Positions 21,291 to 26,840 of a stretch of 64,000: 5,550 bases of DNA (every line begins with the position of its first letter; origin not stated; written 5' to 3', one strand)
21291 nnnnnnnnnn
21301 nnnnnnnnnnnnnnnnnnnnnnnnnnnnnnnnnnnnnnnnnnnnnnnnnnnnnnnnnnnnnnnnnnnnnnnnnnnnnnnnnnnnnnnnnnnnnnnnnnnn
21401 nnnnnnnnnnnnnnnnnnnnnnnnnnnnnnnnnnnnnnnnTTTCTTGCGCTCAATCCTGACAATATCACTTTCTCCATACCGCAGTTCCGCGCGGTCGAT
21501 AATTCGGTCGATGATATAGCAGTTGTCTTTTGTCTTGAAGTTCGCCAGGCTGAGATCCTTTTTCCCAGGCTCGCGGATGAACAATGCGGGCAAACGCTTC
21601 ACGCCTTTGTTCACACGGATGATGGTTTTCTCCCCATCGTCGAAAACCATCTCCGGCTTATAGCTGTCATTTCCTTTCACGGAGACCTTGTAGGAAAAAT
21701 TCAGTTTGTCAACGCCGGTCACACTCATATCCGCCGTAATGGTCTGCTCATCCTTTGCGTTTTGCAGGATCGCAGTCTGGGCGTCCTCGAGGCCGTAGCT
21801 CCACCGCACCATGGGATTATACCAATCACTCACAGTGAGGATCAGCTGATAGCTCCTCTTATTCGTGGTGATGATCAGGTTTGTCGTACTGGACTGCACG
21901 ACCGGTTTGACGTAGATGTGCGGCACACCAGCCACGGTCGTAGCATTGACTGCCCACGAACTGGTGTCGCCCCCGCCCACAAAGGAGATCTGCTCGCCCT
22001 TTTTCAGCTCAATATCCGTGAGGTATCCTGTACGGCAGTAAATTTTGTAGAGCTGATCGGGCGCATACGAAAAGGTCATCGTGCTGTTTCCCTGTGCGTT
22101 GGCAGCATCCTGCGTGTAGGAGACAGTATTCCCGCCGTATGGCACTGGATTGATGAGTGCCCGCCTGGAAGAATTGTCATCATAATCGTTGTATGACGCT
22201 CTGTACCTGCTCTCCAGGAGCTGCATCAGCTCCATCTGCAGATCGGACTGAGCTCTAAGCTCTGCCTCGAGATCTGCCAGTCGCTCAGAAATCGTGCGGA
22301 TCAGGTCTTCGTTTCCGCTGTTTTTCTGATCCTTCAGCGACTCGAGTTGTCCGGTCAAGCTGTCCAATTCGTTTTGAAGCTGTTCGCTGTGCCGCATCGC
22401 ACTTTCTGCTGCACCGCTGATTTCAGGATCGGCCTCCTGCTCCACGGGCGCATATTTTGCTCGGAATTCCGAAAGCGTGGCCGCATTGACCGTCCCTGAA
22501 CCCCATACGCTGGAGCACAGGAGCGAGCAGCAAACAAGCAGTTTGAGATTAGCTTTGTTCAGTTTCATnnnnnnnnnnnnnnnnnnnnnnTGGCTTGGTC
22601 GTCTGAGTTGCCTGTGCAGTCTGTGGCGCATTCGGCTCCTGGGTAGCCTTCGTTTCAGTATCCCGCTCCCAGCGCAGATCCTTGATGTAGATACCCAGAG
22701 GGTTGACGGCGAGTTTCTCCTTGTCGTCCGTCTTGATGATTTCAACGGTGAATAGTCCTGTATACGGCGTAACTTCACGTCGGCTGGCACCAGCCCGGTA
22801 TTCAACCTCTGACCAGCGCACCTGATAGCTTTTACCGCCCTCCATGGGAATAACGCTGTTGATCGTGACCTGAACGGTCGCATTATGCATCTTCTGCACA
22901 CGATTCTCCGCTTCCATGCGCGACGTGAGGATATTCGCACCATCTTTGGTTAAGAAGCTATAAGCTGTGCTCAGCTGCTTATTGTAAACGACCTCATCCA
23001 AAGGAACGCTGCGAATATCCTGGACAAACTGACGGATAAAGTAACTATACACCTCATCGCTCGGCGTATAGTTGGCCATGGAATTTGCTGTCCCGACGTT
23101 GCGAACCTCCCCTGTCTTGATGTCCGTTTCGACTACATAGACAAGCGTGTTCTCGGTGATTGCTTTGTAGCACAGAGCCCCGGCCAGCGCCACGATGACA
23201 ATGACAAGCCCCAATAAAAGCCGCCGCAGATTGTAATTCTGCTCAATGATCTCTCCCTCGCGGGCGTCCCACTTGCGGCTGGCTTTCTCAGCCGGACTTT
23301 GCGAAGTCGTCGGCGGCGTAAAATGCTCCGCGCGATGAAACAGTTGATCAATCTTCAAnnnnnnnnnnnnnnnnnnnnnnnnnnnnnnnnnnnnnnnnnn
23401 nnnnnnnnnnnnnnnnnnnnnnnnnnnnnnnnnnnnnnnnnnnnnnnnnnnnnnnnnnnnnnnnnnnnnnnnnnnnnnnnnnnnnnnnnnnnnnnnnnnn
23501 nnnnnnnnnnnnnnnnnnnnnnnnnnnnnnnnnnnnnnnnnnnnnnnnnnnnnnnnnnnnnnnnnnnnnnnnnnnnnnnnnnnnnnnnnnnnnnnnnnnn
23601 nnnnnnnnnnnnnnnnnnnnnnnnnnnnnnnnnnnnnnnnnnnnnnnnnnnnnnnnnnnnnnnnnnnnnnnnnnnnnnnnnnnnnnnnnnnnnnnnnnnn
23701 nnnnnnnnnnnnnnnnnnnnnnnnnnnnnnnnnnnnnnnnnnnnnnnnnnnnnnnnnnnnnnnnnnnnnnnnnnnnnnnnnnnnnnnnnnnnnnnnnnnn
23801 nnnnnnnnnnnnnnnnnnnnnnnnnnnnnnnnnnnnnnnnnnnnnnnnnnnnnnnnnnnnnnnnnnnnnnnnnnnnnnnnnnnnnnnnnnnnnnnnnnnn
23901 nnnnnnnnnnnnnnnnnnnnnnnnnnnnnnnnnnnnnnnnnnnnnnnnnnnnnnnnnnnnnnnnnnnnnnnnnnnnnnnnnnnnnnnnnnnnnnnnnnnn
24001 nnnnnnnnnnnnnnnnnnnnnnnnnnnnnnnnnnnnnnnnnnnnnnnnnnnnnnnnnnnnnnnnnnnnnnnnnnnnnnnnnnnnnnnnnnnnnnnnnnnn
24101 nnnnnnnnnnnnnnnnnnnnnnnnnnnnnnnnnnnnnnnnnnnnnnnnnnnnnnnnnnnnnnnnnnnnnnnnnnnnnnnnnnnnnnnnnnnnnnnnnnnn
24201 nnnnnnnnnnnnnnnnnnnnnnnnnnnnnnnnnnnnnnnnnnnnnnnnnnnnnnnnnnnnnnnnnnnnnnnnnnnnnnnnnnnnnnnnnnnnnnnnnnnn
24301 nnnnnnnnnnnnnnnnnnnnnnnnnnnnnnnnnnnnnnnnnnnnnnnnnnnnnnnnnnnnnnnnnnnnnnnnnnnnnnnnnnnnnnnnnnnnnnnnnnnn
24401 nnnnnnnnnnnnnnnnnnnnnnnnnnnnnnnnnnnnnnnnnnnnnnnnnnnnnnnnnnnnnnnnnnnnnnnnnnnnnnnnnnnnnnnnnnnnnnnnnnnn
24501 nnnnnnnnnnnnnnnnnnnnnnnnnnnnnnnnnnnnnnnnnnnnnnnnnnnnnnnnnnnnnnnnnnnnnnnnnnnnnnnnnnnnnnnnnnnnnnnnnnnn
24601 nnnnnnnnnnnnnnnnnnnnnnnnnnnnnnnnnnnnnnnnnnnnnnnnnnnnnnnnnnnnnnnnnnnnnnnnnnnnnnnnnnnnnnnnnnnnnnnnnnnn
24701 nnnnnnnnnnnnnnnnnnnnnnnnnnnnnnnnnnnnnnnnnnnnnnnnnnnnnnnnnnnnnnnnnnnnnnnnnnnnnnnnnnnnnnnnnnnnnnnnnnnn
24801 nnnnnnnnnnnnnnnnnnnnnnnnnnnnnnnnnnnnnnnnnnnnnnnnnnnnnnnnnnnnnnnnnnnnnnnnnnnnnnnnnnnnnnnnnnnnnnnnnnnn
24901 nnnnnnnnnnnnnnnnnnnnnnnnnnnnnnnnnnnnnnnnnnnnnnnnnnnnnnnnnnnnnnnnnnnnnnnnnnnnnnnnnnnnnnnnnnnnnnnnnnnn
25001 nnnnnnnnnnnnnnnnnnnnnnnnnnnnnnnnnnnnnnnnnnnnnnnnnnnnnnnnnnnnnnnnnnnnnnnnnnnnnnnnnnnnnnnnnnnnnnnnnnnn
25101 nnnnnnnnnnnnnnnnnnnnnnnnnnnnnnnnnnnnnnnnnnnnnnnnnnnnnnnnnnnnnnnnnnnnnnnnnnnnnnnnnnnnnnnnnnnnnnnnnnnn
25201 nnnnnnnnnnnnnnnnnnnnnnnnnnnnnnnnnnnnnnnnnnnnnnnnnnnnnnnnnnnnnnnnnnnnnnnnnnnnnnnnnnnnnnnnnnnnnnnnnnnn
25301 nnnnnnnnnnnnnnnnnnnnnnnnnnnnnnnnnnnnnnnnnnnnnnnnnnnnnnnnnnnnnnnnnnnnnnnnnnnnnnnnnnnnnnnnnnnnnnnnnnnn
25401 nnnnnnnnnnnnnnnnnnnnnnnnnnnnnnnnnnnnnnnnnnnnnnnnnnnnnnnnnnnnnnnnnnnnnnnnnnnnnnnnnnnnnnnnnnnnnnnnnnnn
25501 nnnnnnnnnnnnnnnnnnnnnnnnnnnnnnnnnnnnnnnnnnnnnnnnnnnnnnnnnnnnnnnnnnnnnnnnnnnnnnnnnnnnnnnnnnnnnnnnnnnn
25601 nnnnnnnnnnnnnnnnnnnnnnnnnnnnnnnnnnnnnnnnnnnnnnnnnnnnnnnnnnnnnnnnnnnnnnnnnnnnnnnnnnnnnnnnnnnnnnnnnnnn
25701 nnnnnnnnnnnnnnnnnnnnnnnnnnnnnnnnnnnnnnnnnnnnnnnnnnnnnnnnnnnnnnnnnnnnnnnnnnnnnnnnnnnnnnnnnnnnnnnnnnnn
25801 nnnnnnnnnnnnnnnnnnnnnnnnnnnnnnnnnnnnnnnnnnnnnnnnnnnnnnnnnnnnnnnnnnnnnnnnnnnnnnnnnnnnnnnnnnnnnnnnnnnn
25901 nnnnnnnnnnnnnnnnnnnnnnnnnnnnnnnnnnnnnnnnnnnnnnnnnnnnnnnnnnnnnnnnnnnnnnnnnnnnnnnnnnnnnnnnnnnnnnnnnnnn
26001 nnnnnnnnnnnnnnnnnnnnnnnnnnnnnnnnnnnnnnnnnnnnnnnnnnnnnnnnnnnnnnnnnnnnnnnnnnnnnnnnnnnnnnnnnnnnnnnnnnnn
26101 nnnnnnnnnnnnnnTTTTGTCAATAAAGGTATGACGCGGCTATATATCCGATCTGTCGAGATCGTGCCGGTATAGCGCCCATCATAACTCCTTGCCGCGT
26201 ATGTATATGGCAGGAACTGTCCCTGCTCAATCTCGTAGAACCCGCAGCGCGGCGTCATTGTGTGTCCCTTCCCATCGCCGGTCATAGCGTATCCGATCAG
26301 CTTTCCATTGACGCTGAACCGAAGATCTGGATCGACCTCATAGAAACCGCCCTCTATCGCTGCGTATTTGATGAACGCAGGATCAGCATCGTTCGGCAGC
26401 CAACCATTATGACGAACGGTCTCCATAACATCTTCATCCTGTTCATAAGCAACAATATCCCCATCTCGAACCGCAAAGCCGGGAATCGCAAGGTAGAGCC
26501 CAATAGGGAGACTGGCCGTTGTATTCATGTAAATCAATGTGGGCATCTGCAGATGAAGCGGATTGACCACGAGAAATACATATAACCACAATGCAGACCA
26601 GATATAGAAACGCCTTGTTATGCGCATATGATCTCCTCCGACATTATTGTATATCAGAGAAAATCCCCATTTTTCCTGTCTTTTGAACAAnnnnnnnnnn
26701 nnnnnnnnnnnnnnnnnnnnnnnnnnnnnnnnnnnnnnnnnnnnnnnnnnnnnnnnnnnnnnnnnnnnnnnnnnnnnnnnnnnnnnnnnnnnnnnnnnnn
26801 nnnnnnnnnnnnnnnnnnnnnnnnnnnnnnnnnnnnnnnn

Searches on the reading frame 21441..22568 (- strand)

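Call 8: search_protein_families(library=pfam, proteins=[window:21441-22568:-], max_evalue=0.01)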
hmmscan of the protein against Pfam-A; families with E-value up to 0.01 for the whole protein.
window:21441-22568:- (376 aa): 5 families
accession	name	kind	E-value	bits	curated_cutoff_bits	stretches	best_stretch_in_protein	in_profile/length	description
PF03524.21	CagX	-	1.1e-50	172.7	34.2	1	163-375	3-198/198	Conjugal transfer protein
PF04912.19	Dynamitin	-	0.00046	20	31.8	1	44-172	81-210/396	Dynamitin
PF13942.11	Lipoprotein_20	-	0.0022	18.4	27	1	20-80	101-157/175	YfhG lipoprotein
PF11932.13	DUF3450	-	0.0032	17.3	32.6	1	15-120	3-104/241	Protein of unknown function (DUF3450)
PF14282.11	FlxA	-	0.008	16.7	26.3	0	58-111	16-73/101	FlxA-like protein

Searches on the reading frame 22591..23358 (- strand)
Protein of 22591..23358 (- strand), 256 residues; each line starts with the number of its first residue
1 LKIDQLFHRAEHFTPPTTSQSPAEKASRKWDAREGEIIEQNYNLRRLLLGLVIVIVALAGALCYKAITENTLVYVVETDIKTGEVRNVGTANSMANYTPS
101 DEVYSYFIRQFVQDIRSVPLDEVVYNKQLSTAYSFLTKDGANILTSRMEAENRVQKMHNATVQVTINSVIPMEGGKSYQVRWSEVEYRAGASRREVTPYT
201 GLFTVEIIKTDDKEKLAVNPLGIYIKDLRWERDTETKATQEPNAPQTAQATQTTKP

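Call 44: search_protein_families(library=pfam, proteins=[window:22591-23358:-], max_evalue=0.01)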
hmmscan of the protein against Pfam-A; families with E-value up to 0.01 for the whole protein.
window:22591-23358:- (256 aa): 1 family
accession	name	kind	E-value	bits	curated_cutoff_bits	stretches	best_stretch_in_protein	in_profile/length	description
PF04335.19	VirB8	-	2.2e-31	109.8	23.2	1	26-233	2-213/213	VirB8 protein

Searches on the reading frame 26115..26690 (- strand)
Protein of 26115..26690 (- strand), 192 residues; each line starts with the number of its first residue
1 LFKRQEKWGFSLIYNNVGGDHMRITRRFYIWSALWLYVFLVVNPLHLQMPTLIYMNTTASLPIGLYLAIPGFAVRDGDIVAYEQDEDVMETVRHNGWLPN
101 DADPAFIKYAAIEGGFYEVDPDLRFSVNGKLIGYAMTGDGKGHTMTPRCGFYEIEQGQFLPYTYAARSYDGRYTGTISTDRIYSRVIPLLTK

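Call 44: search_protein_families(library=pfam, proteins=[window:26115-26690:-], max_evalue=0.01)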
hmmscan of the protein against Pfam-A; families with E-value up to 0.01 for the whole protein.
window:26115-26690:- (192 aa): 1 family
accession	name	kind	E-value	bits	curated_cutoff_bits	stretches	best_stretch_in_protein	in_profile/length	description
PF10502.14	Peptidase_S26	-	0.0037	17.7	22.9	1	50-186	25-163/168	Signal peptidase, peptidase S26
